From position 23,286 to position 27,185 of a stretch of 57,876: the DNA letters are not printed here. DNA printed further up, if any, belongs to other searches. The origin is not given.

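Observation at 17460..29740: Candidate undescribed system: STAND-type nucleotide cyclases + cNMP-gated patatin phospholipase + membrane beta-propeller pseudo-NTPase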

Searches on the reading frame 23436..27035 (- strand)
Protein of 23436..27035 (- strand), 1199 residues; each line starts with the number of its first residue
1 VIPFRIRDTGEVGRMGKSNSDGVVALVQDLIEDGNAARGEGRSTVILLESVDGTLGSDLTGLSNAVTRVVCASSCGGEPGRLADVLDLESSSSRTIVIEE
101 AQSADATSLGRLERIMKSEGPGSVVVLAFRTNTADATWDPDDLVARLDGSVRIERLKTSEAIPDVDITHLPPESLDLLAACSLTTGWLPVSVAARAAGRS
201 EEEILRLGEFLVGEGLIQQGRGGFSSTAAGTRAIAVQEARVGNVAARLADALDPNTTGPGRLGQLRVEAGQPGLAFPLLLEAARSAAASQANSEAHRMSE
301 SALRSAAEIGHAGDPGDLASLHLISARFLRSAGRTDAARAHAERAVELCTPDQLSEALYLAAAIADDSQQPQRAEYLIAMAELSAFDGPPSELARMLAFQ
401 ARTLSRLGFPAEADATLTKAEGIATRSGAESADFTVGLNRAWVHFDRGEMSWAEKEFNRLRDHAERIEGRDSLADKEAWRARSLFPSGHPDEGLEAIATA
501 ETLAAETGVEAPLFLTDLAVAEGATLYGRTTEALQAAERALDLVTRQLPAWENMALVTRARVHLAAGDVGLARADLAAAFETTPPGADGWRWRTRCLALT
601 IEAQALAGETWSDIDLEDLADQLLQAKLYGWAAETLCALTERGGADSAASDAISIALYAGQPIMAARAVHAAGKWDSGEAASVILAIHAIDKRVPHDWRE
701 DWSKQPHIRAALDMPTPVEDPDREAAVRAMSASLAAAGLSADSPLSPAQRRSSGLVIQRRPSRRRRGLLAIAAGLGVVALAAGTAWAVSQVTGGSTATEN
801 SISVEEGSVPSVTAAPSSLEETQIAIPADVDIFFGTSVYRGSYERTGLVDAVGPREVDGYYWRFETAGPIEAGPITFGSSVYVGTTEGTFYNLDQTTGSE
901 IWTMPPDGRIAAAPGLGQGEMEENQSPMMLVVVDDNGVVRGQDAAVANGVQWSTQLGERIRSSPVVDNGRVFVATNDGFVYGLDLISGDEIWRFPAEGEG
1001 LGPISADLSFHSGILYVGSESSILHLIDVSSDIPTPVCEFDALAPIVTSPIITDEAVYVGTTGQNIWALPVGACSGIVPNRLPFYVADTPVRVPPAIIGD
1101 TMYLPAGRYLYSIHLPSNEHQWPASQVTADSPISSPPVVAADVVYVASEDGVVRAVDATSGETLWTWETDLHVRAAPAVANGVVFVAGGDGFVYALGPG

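Call 4: search_protein_families(library=pfam, proteins=[window:23436-27035:-], max_evalue=0.01)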
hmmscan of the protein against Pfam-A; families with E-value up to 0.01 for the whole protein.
window:23436-27035:- (1199 aa): 6 families
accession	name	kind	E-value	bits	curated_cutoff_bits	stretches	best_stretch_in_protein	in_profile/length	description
PF13570.13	Beta-prop_ACSF4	-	1.3e-29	104.1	133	3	948-1069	39-160/329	Beta-alanine-activating enzyme, beta-propeller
PF13360.13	PQQ_2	-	2.2e-29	103.2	27.6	3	1128-1196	20-88/233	Outer membrane protein assembly factor BamB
PF01011.28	PQQ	-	2.9e-11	43.2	26.7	1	1128-1175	44-91/595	Glucose/ethanol/alcohol dehydrogenase, beta-propeller domain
PF07719.23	TPR_2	-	0.0008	19.8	27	0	326-349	8-31/34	Tetratricopeptide repeat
PF25293.1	Beta-prop_EMC1_N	-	0.008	16.3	34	0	970-1024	33-87/219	EMC1 N-terminal beta-propeller domain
PF13424.12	TPR_12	-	0.0087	16.7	30.1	0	287-349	14-75/77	Tetratricopeptide repeat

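Call 5: search_protein_families(library=padloc, proteins=[window:23436-27035:-], max_evalue=0.01)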
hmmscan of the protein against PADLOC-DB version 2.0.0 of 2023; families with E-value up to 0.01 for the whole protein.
window:23436-27035:- (1199 aa): 0 families

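Call 7: search_protein_families(library=ncbifam, proteins=[window:23436-27035:-], max_evalue=0.001)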
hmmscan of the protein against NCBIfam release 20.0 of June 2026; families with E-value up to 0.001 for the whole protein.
window:23436-27035:- (1199 aa): 6 families
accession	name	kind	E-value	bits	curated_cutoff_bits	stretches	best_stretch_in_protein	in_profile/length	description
TIGR03300.1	assembly_YfgL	equivalog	8.7e-30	103.6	285.2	3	874-1030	61-208/377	outer membrane protein assembly factor BamB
NF008351.0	PRK11138.1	equivalog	5e-22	77.9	423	2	1129-1196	108-175/394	outer membrane protein assembly factor BamB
NF053615.1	SerThrKinAfsKStmc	equivalog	9.5e-18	64.2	1300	2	858-1068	557-758/809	protein serine/threonine kinase AfsK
TIGR03075.1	PQQ_enz_alc_DH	subfamily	3.4e-14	52.4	480.05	1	1134-1182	62-110/530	PQQ-dependent dehydrogenase, methanol/ethanol family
TIGR04528.1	acido_non_PQQ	subfamily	6.5e-08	31.8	650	0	952-1065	42-158/493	acido-empty-quinoprotein group A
TIGR03074.1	PQQ_membr_DH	subfamily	4.7e-06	24.7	832.65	0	1142-1174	346-378/783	membrane-bound PQQ-dependent dehydrogenase, glucose/quinate/shikimate family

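Call 12: find_homologous_proteins(query=window:23436-27035:-, max_evalue=0.00001)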
Query window:23436-27035:- (1199 aa): 12 proteins with E <= 0.00001 among 8000 candidates.
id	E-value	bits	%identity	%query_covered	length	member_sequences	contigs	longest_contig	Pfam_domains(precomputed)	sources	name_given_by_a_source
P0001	0.0e+0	2622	100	100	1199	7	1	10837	PF01011.29,PF13360.14,PF13570.14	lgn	-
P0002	0.0e+0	2099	81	99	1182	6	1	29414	PF01011.29,PF13360.14,PF13570.14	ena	-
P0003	0.0e+0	1408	58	98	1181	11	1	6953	PF01011.29,PF13360.14,PF13570.14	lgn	-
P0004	0.0e+0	1361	57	98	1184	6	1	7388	PF01011.29,PF13360.14,PF00515.35,PF13570.14,PF13424.13,PF07719.24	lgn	-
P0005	0.0e+0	1353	56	98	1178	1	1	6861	PF01011.29,PF13360.14,PF17874.8,PF13570.14,PF07719.24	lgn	-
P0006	0.0e+0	1199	51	98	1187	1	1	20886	PF01011.29,PF13360.14,PF13570.14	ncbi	-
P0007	0.0e+0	1198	56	87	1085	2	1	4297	PF01011.29,PF13360.14,PF17874.8,PF13570.14,PF07719.24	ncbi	ncbi:MAG TPA: PQQ-binding-like beta-propeller repeat protein, partial [Acidimicrobiia bacterium]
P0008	1.9e-279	949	45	96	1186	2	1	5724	PF01011.29,PF13360.14,PF13570.14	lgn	-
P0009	1.8e-253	863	43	96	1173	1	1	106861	PF01011.29,PF13360.14,PF13570.14,PF07719.24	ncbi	-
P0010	8.8e-248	844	42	94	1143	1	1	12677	PF01011.29,PF13360.14,PF13570.14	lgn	-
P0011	9.7e-243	827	42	96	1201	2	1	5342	PF01011.29,PF13360.14,PF13570.14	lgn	-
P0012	2.8e-129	451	32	97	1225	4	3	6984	PF13360.14,PF13570.14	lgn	-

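Call 13: find_encoding_contigs(protein=P0009, flank=10000, max_places=3)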
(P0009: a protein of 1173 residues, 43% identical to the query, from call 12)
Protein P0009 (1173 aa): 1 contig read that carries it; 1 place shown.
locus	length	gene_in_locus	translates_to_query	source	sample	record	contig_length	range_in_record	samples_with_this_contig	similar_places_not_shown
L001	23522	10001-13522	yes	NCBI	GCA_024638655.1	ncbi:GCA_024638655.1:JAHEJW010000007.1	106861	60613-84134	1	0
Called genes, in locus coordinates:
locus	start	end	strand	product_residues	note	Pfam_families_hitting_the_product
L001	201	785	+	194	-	-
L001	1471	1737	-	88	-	-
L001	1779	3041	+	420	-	PF07992:Pyr_redox_2, PF13738:Pyr_redox_3, PF00743:FMO-like, PF13434:Lys_Orn_oxgnase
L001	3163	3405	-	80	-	-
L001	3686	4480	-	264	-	PF00561:Abhydrolase_1, PF12146:Hydrolase_4 (faint), PF12697:Abhydrolase_6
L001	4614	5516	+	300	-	PF01408:GFO_IDH_MocA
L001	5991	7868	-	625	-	PF08241:Methyltransf_11 (weak), PF08242:Methyltransf_12 (weak), PF13649:Methyltransf_25, PF13847:Methyltransf_31, PF00069:Pkinase (weak)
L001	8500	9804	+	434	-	PF20967:MASE7, PF00211:Guanylate_cyc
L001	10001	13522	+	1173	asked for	PF07719:TPR_2 (faint), PF01011:PQQ (faint), PF13360:PQQ_2, PF13570:Beta-prop_ACSF4, PF13360:PQQ_2, PF13570:Beta-prop_ACSF4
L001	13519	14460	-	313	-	-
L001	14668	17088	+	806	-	PF03924:CHASE, PF08448:PAS_4 (faint), PF13188:PAS_8 (faint), PF00512:HisKA, PF02518:HATPase_c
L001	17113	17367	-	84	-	PF13893:RRM_5 (weak), PF00076:RRM_1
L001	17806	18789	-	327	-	PF00174:Oxidored_molyb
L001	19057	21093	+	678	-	PF01817:CM_2, PF00800:PDT, PF00793:DAHP_synth_1, PF03102:NeuB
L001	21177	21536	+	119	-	PF13577:SnoaL_4 (weak), PF14534:DUF4440 (weak), PF12680:SnoaL_2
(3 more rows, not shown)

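Call 14: find_encoding_contigs(protein=P0006, flank=10000, max_places=3)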
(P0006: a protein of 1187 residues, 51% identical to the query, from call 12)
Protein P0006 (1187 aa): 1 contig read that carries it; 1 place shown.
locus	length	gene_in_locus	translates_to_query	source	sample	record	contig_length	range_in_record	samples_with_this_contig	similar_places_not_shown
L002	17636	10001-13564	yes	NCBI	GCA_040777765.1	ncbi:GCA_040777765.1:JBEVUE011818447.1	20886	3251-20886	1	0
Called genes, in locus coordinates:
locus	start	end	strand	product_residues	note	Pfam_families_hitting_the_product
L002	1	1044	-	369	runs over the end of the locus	PF04024:PspC, PF13581:HATPase_c_2 (weak), PF02518:HATPase_c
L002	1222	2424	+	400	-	PF04024:PspC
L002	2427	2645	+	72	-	-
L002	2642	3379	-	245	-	PF01925:TauE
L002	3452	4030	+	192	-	PF00857:Isochorismatase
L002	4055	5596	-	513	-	PF17767:NAPRTase_N, PF04095:NAPRTase (weak), PF17956:NAPRTase_C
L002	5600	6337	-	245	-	PF02358:Trehalose_PPase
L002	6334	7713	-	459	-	PF00982:Glyco_transf_20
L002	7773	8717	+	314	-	PF02678:Pirin, PF05726:Pirin_C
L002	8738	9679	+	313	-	PF01545:Cation_efflux, PF16916:ZT_dimer (weak)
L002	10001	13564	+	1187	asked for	PF01011:PQQ (faint), PF13360:PQQ_2, PF13570:Beta-prop_ACSF4, PF13360:PQQ_2, PF13570:Beta-prop_ACSF4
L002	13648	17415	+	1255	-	PF00211:Guanylate_cyc, PF13191:AAA_16, PF07719:TPR_2 (faint), PF17874:TPR_MalT (weak), PF13424:TPR_12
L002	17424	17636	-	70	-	?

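Call 15: find_encoding_contigs(protein=P0002, flank=10000, max_places=3)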
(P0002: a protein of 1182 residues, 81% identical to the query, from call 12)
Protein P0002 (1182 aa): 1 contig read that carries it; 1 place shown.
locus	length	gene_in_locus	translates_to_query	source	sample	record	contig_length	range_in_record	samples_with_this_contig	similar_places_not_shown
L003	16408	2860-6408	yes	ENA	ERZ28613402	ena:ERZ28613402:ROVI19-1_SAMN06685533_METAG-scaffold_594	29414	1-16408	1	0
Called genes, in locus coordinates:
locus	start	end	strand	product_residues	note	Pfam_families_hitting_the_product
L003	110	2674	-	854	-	PF00211:Guanylate_cyc, PF00931:NB-ARC (weak), PF13401:AAA_22 (weak), PF25872:HTH_77 (weak), PF07719:TPR_2 (faint), PF13374:TPR_10 (faint), PF00515:TPR_1 (faint), PF13424:TPR_12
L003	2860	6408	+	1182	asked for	PF01011:PQQ (faint), PF13360:PQQ_2, PF13570:Beta-prop_ACSF4, PF13360:PQQ_2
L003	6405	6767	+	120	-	PF00027:cNMP_binding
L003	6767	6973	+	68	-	-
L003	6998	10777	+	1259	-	PF00211:Guanylate_cyc, PF13191:AAA_16, PF13432:TPR_16 (faint), PF00515:TPR_1 (faint), PF07719:TPR_2 (faint), PF17874:TPR_MalT, PF13424:TPR_12 (weak), PF14938:SNAP (weak), +1 more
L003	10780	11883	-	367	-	-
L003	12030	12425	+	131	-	PF00989:PAS (faint)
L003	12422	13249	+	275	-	PF00753:Lactamase_B (weak), PF12706:Lactamase_B_2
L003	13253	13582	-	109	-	PF00583:Acetyltransf_1 (weak), PF14542:Acetyltransf_CG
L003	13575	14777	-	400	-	PF06772:LtrA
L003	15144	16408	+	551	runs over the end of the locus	PF00072:Response_reg, PF01266:DAO (faint), PF01946:Thi4 (weak), PF00890:FAD_binding_2 (weak), PF07992:Pyr_redox_2, PF12831:FAD_oxidored (weak), PF13738:Pyr_redox_3 (weak), PF00070:Pyr_redox (weak), +3 more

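Call 17: find_encoding_contigs(protein=P0010, flank=10000, max_places=3)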
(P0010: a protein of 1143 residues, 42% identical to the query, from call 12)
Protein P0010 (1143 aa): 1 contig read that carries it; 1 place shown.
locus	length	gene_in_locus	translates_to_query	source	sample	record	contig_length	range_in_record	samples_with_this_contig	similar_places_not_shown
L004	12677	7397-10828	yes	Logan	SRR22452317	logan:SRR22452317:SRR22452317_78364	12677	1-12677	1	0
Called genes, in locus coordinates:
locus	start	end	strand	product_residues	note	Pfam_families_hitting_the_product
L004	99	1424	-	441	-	PF00909:Ammonium_transp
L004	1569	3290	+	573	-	PF20423:AceK_regulatory, PF06315:AceK_kinase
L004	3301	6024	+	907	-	PF13302:Acetyltransf_3, PF00583:Acetyltransf_1, PF13508:Acetyltransf_7 (weak), PF02629:CoA_binding, PF13380:CoA_binding_2, PF13607:Succ_CoA_lig, PF19045:Ligase_CoA_2, PF13549:ATP-grasp_5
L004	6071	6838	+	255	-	PF00378:ECH_1, PF16113:ECH_2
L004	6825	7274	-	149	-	PF10604:Polyketide_cyc2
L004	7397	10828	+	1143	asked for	PF01011:PQQ (faint), PF13360:PQQ_2, PF13570:Beta-prop_ACSF4, PF13360:PQQ_2, PF13570:Beta-prop_ACSF4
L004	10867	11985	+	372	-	PF00266:Aminotran_5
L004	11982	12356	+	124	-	-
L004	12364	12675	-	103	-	?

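Call 18: find_encoding_contigs(protein=P0012, flank=10000, max_places=4)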
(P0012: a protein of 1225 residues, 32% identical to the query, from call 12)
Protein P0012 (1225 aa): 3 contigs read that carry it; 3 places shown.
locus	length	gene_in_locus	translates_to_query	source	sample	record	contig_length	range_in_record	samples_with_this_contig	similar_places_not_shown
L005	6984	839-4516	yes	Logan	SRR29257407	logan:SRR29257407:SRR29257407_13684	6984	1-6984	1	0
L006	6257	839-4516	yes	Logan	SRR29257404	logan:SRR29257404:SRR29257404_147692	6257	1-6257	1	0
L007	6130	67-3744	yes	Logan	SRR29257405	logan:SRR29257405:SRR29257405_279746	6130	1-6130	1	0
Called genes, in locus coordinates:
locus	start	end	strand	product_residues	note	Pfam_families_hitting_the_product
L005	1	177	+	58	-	?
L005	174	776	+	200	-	PF00694:Aconitase_C, PF27512:LeuD, PF27434:LeuD_C (weak)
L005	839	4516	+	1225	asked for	PF13360:PQQ_2 (weak), PF13570:Beta-prop_ACSF4, PF13360:PQQ_2, PF13570:Beta-prop_ACSF4, PF13360:PQQ_2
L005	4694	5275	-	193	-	PF03473:MOSC (weak)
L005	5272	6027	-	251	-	PF03009:GDPD, PF13653:GDPD_2 (weak)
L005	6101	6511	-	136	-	PF11578:DUF3237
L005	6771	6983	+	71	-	?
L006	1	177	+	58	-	?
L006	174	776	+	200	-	PF00694:Aconitase_C, PF27512:LeuD, PF27434:LeuD_C (weak)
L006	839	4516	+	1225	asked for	PF13360:PQQ_2 (weak), PF13570:Beta-prop_ACSF4, PF13360:PQQ_2, PF13570:Beta-prop_ACSF4, PF13360:PQQ_2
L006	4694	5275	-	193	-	PF03473:MOSC (weak)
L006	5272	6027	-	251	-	PF03009:GDPD, PF13653:GDPD_2 (weak)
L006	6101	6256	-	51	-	?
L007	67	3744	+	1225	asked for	PF13360:PQQ_2 (weak), PF13570:Beta-prop_ACSF4, PF13360:PQQ_2, PF13570:Beta-prop_ACSF4, PF13360:PQQ_2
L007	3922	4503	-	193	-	PF03473:MOSC (weak)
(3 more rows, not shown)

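Call 19: find_encoding_contigs(protein=P0004, flank=10000, max_places=3)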
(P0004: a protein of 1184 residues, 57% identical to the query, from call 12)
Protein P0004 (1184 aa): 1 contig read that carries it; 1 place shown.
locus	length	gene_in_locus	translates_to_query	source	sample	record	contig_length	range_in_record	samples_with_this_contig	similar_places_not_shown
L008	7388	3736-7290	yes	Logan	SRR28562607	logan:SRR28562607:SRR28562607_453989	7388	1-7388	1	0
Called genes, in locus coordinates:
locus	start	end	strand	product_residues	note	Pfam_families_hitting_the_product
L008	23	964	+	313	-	PF01545:Cation_efflux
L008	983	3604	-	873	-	PF00211:Guanylate_cyc, PF13191:AAA_16 (weak), PF13401:AAA_22 (weak), PF25872:HTH_77 (weak), PF13374:TPR_10 (faint), PF00515:TPR_1 (faint), PF07719:TPR_2 (faint), PF13424:TPR_12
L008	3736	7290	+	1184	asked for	PF00515:TPR_1 (faint), PF07719:TPR_2 (faint), PF13424:TPR_12 (faint), PF01011:PQQ (faint), PF13360:PQQ_2, PF13570:Beta-prop_ACSF4, PF13360:PQQ_2, PF13570:Beta-prop_ACSF4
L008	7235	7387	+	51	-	?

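Call 20: find_encoding_contigs(protein=P0003, flank=10000, max_places=3)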
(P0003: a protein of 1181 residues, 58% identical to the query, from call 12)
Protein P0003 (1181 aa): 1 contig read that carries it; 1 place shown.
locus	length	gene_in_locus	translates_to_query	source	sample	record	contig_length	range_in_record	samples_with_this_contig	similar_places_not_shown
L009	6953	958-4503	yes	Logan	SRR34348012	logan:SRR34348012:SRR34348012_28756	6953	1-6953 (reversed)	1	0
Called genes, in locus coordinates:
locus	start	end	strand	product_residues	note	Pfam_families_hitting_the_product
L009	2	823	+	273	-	?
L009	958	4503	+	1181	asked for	PF01011:PQQ (faint), PF13360:PQQ_2, PF13570:Beta-prop_ACSF4, PF13360:PQQ_2, PF13570:Beta-prop_ACSF4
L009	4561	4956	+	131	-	PF00989:PAS (faint)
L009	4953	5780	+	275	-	PF12706:Lactamase_B_2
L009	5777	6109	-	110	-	PF14542:Acetyltransf_CG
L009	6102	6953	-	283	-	?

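Call 21: find_encoding_contigs(protein=P0005, flank=10000, max_places=3)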
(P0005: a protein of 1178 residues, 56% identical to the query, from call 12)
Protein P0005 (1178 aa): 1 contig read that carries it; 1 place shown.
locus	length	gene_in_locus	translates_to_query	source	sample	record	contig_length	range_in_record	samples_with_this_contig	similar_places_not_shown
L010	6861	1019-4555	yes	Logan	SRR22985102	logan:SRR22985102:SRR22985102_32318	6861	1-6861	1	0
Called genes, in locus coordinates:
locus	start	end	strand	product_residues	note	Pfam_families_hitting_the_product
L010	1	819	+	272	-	?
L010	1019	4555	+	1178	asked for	PF07719:TPR_2 (faint), PF17874:TPR_MalT (weak), PF01011:PQQ (faint), PF13360:PQQ_2, PF13570:Beta-prop_ACSF4, PF13360:PQQ_2, PF13570:Beta-prop_ACSF4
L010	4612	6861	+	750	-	?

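Call 22: find_encoding_contigs(protein=P0008, flank=10000, max_places=3)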
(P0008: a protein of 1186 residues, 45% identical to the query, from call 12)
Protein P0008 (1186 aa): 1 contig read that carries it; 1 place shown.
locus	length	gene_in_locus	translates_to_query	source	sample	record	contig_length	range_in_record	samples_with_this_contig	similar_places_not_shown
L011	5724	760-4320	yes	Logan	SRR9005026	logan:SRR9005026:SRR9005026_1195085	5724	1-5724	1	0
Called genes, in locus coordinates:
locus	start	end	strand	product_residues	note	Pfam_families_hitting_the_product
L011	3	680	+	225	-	?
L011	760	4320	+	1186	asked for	PF01011:PQQ (faint), PF13360:PQQ_2, PF13570:Beta-prop_ACSF4, PF13360:PQQ_2, PF13570:Beta-prop_ACSF4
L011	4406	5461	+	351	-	PF02540:NAD_synthase (faint), PF02568:ThiI (weak), PF03054:tRNA_Me_trans, PF20259:tRNA_Me_trans_M, PF20258:tRNA_Me_trans_C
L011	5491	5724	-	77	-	?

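Call 23: find_encoding_contigs(protein=P0011, flank=10000, max_places=3)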
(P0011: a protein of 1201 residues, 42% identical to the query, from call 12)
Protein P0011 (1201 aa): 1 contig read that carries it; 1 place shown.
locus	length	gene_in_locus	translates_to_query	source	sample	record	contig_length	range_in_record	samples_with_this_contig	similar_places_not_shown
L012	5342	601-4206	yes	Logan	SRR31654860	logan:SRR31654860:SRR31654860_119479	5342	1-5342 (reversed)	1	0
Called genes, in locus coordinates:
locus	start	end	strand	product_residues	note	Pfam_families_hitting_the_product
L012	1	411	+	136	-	?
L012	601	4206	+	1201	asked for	PF01011:PQQ (faint), PF13360:PQQ_2, PF13570:Beta-prop_ACSF4, PF13360:PQQ_2, PF13570:Beta-prop_ACSF4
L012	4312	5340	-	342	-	?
